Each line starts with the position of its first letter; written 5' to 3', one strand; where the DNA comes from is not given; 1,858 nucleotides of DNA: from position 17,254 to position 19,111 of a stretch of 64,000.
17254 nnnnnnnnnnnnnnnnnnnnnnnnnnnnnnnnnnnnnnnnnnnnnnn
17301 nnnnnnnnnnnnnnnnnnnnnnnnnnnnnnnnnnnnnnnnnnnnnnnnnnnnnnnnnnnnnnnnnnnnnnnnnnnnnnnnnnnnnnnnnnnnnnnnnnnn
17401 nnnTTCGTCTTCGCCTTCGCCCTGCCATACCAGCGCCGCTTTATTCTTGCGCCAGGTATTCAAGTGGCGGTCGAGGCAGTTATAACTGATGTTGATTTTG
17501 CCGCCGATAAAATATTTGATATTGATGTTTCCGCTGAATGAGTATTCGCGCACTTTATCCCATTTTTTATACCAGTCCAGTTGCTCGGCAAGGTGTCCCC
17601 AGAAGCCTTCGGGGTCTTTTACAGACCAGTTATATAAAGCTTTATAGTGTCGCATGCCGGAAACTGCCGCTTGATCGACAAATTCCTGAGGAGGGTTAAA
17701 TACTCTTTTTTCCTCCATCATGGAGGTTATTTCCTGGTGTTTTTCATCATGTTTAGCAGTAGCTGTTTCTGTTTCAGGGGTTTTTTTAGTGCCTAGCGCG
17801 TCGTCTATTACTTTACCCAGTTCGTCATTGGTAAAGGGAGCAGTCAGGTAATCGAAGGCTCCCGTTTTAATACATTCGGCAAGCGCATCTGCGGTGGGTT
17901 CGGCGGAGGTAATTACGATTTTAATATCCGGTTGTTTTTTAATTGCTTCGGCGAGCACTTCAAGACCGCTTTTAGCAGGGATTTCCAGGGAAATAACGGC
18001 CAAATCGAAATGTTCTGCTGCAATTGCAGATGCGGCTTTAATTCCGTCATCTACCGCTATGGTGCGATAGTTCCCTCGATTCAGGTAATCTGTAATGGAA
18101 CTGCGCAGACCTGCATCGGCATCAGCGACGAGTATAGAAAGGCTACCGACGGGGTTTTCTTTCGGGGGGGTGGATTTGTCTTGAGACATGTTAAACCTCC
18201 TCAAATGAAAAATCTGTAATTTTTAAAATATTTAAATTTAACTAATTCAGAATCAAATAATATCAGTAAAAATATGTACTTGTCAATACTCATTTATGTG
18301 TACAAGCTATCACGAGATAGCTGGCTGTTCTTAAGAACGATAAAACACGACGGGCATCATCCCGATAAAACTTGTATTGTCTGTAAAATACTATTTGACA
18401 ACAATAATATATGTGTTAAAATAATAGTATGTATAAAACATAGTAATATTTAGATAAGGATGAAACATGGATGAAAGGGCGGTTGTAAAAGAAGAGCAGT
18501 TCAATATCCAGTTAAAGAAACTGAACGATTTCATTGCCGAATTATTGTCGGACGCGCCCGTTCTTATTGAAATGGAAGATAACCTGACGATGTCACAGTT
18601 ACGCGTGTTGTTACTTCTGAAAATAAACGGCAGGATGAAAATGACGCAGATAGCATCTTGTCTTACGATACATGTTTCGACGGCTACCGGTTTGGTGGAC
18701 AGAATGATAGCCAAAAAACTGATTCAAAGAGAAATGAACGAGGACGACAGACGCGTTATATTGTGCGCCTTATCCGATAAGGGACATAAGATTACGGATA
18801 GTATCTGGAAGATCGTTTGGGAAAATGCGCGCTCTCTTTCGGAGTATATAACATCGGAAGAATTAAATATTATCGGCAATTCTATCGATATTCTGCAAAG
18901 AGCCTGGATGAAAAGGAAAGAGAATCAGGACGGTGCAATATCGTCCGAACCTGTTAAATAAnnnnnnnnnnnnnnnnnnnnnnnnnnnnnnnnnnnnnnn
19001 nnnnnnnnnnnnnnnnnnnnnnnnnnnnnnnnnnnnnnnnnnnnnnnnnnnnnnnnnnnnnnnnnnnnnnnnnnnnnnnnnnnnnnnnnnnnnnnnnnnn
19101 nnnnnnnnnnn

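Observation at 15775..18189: Acetyl-CoA synthetase fused to an N-terminal pseudo-receiver domain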

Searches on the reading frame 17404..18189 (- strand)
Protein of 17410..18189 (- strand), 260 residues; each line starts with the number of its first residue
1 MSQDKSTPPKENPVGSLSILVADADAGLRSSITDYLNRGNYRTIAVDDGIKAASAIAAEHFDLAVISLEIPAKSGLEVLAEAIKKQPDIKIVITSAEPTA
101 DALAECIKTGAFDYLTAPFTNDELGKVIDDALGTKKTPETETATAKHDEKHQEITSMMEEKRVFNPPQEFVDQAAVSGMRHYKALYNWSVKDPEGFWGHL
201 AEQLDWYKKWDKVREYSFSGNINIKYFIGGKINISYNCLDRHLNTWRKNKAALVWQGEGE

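Call 6: find_homologous_proteins(query=window:17410-18189:-, max_evalue=0.00001)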
Query window:17410-18189:- (260 aa): 219 proteins with E <= 0.00001 among 1334 candidates; the best 120 are listed.
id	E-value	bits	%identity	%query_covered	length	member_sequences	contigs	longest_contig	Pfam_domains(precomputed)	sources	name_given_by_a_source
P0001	2.3e-128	445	74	100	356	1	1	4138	PF16177.12,PF00501.35,PF00072.31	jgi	jgi:CheY-like chemotaxis protein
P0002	9.5e-80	286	52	93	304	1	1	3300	PF16177.12,PF00501.35,PF00072.31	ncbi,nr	ncbi:MAG: acetyl-coenzyme A synthetase N-terminal domain-containing protein, partial [Dehalococcoida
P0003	4.1e-79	284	50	93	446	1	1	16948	PF16177.12,PF00501.35,PF00072.31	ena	-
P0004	8.7e-78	279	51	93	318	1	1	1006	PF16177.12,PF00501.35,PF00072.31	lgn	-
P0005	3.9e-76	274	49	93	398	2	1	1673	PF16177.12,PF00501.35,PF00072.31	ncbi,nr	ncbi:MAG: AMP-binding protein, partial [Dehalococcoidales bacterium]|nr:AMP-binding protein [Dehaloc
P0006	1.1e-68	250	46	92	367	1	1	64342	PF16177.12,PF00501.35,PF00072.31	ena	-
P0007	5.5e-68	247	46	92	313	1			PF16177.12,PF00501.35,PF00072.31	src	-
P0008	1.1e-60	223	44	92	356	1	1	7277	PF16177.12,PF00501.35,PF00072.31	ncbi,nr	ncbi:MAG: AMP-binding protein, partial [Dehalococcoidales bacterium]|nr:AMP-binding protein [Dehaloc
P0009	1.1e-58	217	44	100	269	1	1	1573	PF16177.12,PF00072.31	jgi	-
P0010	9.8e-55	204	62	64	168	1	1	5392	PF00072.31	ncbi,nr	ncbi:MAG TPA: hypothetical protein DCR59_04695, partial [Dehalococcoidia bacterium]|nr:hypothetical 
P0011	2.6e-51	193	40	83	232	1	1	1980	PF16177.12,PF00072.31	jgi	-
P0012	4.3e-42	162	70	40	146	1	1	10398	PF16177.12,PF00501.35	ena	-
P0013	2.5e-41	160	70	36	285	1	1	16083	PF16177.12,PF00501.35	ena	-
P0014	1.8e-40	157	40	76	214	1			PF16177.12,PF00072.31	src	-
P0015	3.2e-39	153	63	41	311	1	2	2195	PF16177.12,PF00501.35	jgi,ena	-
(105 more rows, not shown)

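Call 46: search_protein_representatives(alignment_id=A3)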
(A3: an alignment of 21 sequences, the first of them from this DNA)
Query: 21 sequences, 255 profile positions. Proteins with E-value up to 0.001 (for the whole library): 1564454; up to 1e-10: 443650; up to 1e-30: 6555. The best 150 are listed.
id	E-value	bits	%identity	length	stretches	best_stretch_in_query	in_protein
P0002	4.4e-100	350.5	-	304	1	2-255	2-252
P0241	2.0e-99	348.3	-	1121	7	7-126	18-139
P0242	3.2e-96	337.8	-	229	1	3-227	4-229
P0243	2.1e-81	289.3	-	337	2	7-138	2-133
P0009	5.5e-80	284.6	-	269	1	4-255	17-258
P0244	2.1e-79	282.7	-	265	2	4-134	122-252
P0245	3.6e-78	278.7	-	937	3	6-132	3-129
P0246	2.9e-77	275.7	-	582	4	5-130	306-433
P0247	3.1e-77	275.6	-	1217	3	5-129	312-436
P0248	1.8e-74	266.5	-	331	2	5-129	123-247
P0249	6.1e-72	258.2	-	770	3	4-140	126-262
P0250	1.3e-71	257.2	-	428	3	7-132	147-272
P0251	2.4e-69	249.7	-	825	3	5-139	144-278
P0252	7.1e-69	248.2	-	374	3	3-125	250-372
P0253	2.6e-68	246.4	-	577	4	6-129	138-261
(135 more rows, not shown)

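Call 69: find_encoding_contigs(protein=P0008, flank=10000, max_places=2)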
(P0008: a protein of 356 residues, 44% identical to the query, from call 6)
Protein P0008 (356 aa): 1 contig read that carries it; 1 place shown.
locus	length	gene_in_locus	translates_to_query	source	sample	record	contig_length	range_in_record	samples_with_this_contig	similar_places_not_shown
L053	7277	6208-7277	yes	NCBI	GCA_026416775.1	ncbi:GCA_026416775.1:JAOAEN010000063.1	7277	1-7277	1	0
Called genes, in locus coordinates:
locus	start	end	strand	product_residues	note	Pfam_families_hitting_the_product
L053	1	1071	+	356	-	PF07992:Pyr_redox_2, PF13738:Pyr_redox_3, PF00070:Pyr_redox (weak)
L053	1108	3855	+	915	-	PF13510:Fer2_4, PF10588:NADH-G_4Fe-4S_3, PF12838:Fer4_7 (weak), PF14697:Fer4_21 (weak), PF22117:Fer4_Nqo3, PF04879:Molybdop_Fe4S4, PF00384:Molybdopterin, PF01568:Molydop_binding, +1 more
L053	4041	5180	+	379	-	PF00512:HisKA, PF02518:HATPase_c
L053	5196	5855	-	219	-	PF00072:Response_reg, PF13384:HTH_23 (faint), PF00196:GerE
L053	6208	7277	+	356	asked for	PF00072:Response_reg, PF16177:ACAS_N, PF00501:AMP-binding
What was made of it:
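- P0008 has lost the DD pair but keeps the adjacent kinase (call 69), so active-site erosion and kinase loss are not strictly coupled. dS is saturated for most pairs, so omega rests on two pairs.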

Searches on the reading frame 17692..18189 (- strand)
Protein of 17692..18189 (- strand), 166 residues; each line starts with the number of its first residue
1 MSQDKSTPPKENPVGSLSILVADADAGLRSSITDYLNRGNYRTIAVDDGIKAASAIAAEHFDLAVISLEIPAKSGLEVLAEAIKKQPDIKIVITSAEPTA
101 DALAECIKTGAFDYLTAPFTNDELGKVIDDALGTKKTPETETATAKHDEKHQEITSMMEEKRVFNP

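Call 28: find_related_loci(query=A2, collection=genome_contigs, flank=10000)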
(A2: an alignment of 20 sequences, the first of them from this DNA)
Query A2 (166 aa) in genome_contigs; peptide patterns used: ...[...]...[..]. (x = any residue, [..] = any of these).
247 stretches matched a pattern; 46 encode a relative of the query (tblastn E <= 1e-3); 46 distinct loci.
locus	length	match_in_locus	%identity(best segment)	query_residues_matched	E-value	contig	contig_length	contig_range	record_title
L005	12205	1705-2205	78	1-166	7e-86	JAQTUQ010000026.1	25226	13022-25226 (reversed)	MAG: Dehalococcoidales bacterium isolate STB_68 NODE_4248_length_25226_cov_3.977170_Sandtown_B, whole genome shotgun seq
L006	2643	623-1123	74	1-166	2e-80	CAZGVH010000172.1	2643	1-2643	MAG TPA_asm: uncultured Dehalococcoidales bacterium isolate SRP192927_co3_170 genome assembly, contig: NODE_125776_lengt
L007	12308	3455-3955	68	1-166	4e-71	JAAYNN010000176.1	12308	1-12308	MAG: Dehalococcoidales bacterium isolate AS21ysBPME_190 257985_AS21, whole genome shotgun sequence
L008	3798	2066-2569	67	1-166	1e-70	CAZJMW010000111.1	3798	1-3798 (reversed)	MAG TPA_asm: uncultured Dehalococcoidales bacterium isolate binchicken_co43_116 genome assembly, contig: NODE_40660_leng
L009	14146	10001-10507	60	1-166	2e-63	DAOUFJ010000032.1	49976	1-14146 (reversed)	MAG TPA_asm: Dehalococcoidales bacterium isolate R103_7 k99_310436, whole genome shotgun sequence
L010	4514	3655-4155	62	1-166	2e-63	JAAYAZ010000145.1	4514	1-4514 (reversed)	MAG: Dehalococcoidales bacterium isolate AS06rmzACSIP_226 355261_AS06, whole genome shotgun sequence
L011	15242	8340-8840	62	1-166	2e-63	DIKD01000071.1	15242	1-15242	MAG TPA_asm: Dehalococcoidia bacterium UBA5627 UBA5627_contig_34943, whole genome shotgun sequence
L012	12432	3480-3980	62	1-166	2e-62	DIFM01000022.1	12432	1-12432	MAG TPA_asm: Dehalococcoidia bacterium UBA5748 UBA5748_contig_17541, whole genome shotgun sequence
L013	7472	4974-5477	54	1-166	4e-52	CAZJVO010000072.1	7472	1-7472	MAG TPA_asm: uncultured Dehalococcoidales bacterium isolate SRP239243_co2_209 genome assembly, contig: NODE_17596_length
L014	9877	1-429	49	25-166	2e-38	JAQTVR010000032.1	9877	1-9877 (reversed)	MAG: Dehalococcoidales bacterium isolate STB_92 NODE_18189_length_9877_cov_3.246872_Sandtown_B, whole genome shotgun seq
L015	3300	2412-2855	41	19-166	6e-33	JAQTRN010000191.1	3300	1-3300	MAG: Dehalococcoidales bacterium isolate STB_164 NODE_113148_length_3300_cov_4.026789_Sandtown_B, whole genome shotgun s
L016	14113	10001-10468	36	16-164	9e-27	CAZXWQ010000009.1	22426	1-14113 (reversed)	MAG TPA_asm: uncultured Dehalococcoidales bacterium isolate SRP068000_co2_10 genome assembly, contig: NODE_1557_length_2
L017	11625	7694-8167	35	19-166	5e-26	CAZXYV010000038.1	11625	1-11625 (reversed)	MAG TPA_asm: uncultured Dehalococcoidaceae bacterium isolate binchicken_co300_17 genome assembly, contig: NODE_3146_leng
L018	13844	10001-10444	34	19-164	5e-25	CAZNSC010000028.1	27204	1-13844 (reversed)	MAG TPA_asm: uncultured Dehalococcoidales bacterium isolate binchicken_co294_13 genome assembly, contig: NODE_2140_lengt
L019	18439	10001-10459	34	18-164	6e-25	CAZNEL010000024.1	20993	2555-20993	MAG TPA_asm: uncultured Dehalococcoidales bacterium isolate SRP178699_co1_635 genome assembly, contig: NODE_3017_length_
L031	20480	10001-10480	30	15-166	4e-22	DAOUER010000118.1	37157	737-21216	MAG TPA_asm: Dehalococcoidales bacterium isolate N6_303 k139_555373, whole genome shotgun sequence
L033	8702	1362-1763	35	19-153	9e-22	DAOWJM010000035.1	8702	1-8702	MAG TPA_asm: Dehalococcoidia bacterium isolate CSMAG_2069 CSMAG_2069_k141_670849_length_8702_cov_107.0186, whole genome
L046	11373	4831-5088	36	56-141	8e-14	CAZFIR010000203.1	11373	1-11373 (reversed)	MAG TPA_asm: uncultured Thermodesulfobacteriota bacterium isolate SRP185410_co1_332 genome assembly, contig: k141_112075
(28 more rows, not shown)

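Call 39: search_protein_families(library=pfam, proteins=[L031:12451-13635:-, L014:2381-3649:+, L033:1302-1982:+, L046:4708-5979:+, L017:4940-6433:-], max_evalue=0.001)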
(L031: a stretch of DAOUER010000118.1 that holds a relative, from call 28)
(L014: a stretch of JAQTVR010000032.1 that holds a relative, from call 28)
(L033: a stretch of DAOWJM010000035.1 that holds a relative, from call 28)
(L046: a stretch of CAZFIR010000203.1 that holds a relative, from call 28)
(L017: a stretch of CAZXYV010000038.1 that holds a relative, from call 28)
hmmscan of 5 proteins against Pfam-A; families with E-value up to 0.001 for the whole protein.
L031:12451-13635:- (395 aa): 2 families
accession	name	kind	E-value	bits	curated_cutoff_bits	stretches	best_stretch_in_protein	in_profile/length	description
PF02518.31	HATPase_c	-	8.5e-26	91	26.4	1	287-394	2-110/111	Histidine kinase-, DNA gyrase B-, and HSP90-like ATPase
PF00512.31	HisKA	-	6e-12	45.9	26.9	1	176-241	3-63/66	His Kinase A (phospho-acceptor) domain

L014:2381-3649:+ (423 aa): 3 families
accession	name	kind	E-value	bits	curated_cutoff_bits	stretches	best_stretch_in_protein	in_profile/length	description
PF02518.31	HATPase_c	-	1.7e-27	96.5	26.4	1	304-409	2-109/111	Histidine kinase-, DNA gyrase B-, and HSP90-like ATPase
PF00512.31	HisKA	-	5.2e-12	46.1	26.9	1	192-259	2-64/66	His Kinase A (phospho-acceptor) domain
PF09586.16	YfhO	-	0.00057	18.8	28.5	1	23-191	347-490/835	Bacterial membrane protein YfhO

L033:1302-1982:+ (227 aa): 2 families
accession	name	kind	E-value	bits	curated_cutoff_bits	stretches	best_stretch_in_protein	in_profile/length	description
PF00072.30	Response_reg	-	1.6e-31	109.2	30.2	1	21-130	1-110/111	Response regulator receiver domain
PF14407.11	Frankia_peptide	-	1.8e-06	28.6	48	1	159-212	5-59/63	Ribosomally synthesized peptide prototyped by Frankia Franean1_4349.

L046:4708-5979:+ (424 aa): 2 families
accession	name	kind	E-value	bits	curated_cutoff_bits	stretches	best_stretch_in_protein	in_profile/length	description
PF01226.23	Form_Nir_trans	-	3.3e-80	269.4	34.6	1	162-411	9-239/240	Formate/nitrite transporter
PF00072.30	Response_reg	-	2.6e-27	95.6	30.2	1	6-114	2-110/111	Response regulator receiver domain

L017:4940-6433:- (498 aa): 6 families
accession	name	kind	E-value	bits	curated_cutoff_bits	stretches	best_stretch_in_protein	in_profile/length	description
PF02518.31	HATPase_c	-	3.5e-12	47.2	26.4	1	401-493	5-109/111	Histidine kinase-, DNA gyrase B-, and HSP90-like ATPase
PF07730.19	HisKA_3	-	1.3e-10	42.1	24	1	292-357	1-66/68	Histidine kinase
PF00989.32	PAS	-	8.3e-10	39.1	22.6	1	158-268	2-113/113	PAS fold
PF13188.13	PAS_8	-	2.2e-08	34.1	21.8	1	158-197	2-38/65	PAS domain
PF13426.13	PAS_9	-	4.5e-07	30.5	27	1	167-270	1-103/103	PAS domain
PF08448.16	PAS_4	-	3.2e-05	24.6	23.1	1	163-272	1-109/110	PAS fold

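Call 63: predict_structure(alignment_id=A2)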
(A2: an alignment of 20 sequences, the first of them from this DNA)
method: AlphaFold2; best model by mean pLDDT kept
length: 166 residues; sequences in the alignment: 20
mean_pLDDT: 76.7   pTM: 0.65
mean pLDDT of the five models: 76.7, 75.7, 73.5, 71.2, 70.5
residues with pLDDT >= 90: 47; 70-90: 71; 50-70: 19; < 50: 29
segments of 3 or more residues with pLDDT < 50: 10-13, 135-156
pLDDT, mean of each block of 10 residues (from residue 1): 53 67 89 86 91 91 91 90 90 88 87 88 85 55 39 48 56
secondary structure, 60 per line:
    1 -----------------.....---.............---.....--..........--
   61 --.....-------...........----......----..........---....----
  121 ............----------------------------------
elements in order: E18-22 H26-38 E42-46 H49-58 E63-67 H75-85 E90-95 H100-109 E113-116 H121-132

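Call 66: fold_search(model_id=the predicted structure, library=pdb)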
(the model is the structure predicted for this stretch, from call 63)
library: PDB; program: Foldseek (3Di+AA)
matches with E <= 10: 1918; with E <= 0.001: 628
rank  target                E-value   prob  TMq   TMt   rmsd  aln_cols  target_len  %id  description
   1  1pey_C                2.0e-10  1.00  0.68  0.92   1.3       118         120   25  Crystal structure of the Response Regulator Spo0F complexed with Mn2+ (released 2004-05-18)
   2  7w9h_A                2.0e-10  1.00  0.66  0.90   1.2       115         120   26  Crystal structure of the receiver domain of the transcription regulator FleR from Pseudomonas aeruginosa (released 2022-12-14)
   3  1zy2_A                2.3e-10  1.00  0.69  0.81   2.5       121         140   25  Crystal structure of the phosphorylated receiver domain of the transcription regulator NtrC1 from Aquifex aeolicus (released 2005-08-16)
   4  3w9s_A                4.3e-10  1.00  0.65  0.91   1.5       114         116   30  Crystal Structure Analysis of the N-terminal Receiver domain of Response Regulator PmrA (released 2013-07-24)
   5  8thp_B                5.2e-10  1.00  0.68  0.23   1.4       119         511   24  PorX phosphatase null mutant (T271V) (released 2024-04-17)
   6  3w9s_B                5.5e-10  1.00  0.65  0.91   1.5       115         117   30  Crystal Structure Analysis of the N-terminal Receiver domain of Response Regulator PmrA (released 2013-07-24)
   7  6ifh                  7.1e-10  1.00  0.67  0.93   1.3       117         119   26  Unphosphorylated Spo0F from Paenisporosarcina sp. TG-14 (released 2019-01-16)
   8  5e3j_A                7.1e-10  1.00  0.67  0.91   1.9       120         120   25  The response regulator RstA is a potential drug target for Acinetobacter baumannii (released 2016-05-04)
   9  8fk2_A                7.6e-10  1.00  0.67  0.91   1.4       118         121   31  The N-terminal VicR from Streptococcus mutans (released 2023-10-25)
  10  1srr_A                8.0e-10  1.00  0.67  0.93   1.2       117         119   26  CRYSTAL STRUCTURE OF A PHOSPHATASE RESISTANT MUTANT OF SPORULATION RESPONSE REGULATOR SPO0F FROM BACILLUS SUBTILIS (released 1997-04-21)
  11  5hm6_A                8.6e-10  1.00  0.65  0.89   1.7       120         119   26  N-terminal domain of BfmR from Acinetobacter baumannii (released 2017-01-18)
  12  7pvk_A                9.7e-10  1.00  0.69  0.23   1.5       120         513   21  X-ray structure of dimeric PorX (T272A mutant), in complex with pGpG. (released 2022-12-14)
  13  3crn_A                1.3e-09  1.00  0.69  0.88   2.4       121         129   22  Crystal structure of response regulator receiver domain protein (CheY-like) from Methanospirillum hungatei JF-1 (released 2008-04-22)
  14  1srr_C                1.3e-09  1.00  0.68  0.92   1.3       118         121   25  CRYSTAL STRUCTURE OF A PHOSPHATASE RESISTANT MUTANT OF SPORULATION RESPONSE REGULATOR SPO0F FROM BACILLUS SUBTILIS (released 1997-04-21)
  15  7w9h_B                1.3e-09  1.00  0.67  0.90   1.2       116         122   26  Crystal structure of the receiver domain of the transcription regulator FleR from Pseudomonas aeruginosa (released 2022-12-14)
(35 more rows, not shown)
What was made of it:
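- Closest known: Enzyme-output response regulators. Same: PorX chains are among the top structural matches of the REC (call 66).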

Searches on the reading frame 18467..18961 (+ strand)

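Call 17: search_protein_families(library=pfam, proteins=[window:18467-18961:+], max_evalue=0.0001)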
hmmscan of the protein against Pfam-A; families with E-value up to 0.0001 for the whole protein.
window:18467-18961:+ (164 aa): 3 families
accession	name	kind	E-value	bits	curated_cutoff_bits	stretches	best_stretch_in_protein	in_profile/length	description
PF01047.28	MarR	-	3.3e-13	49.8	24.6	1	40-97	1-58/59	MarR family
PF12802.13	MarR_2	-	7.5e-11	42.5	27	1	39-96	2-60/61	MarR family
PF22381.2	Staph_reg_Sar_Rot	-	4.4e-08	33.6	27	1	34-113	6-85/85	Transcriptional regulator SarA/Rot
